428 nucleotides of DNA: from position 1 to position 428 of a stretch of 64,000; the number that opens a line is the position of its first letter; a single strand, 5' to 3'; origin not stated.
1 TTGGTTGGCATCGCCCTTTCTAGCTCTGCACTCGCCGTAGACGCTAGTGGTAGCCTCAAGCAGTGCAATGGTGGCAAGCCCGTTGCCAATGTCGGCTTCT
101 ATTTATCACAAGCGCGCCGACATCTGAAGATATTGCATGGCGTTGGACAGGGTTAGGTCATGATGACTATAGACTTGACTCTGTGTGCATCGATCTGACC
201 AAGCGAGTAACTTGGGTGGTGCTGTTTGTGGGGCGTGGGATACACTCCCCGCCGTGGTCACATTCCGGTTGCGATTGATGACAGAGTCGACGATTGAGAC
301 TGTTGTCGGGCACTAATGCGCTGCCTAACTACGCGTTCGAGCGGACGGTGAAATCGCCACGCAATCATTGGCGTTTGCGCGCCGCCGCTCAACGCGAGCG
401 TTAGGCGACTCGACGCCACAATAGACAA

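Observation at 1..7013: Distal part of a chromosomal integron cassette array (12 attC sites)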

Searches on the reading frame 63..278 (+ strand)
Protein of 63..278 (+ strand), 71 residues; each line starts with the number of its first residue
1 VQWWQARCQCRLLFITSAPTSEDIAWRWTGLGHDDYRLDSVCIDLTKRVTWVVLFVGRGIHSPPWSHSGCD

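Call 10: search_protein_families(library=pfam, proteins=[window:63-278:+], max_evalue=0.01)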
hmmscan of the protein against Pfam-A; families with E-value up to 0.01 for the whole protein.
window:63-278:+ (71 aa): 0 families
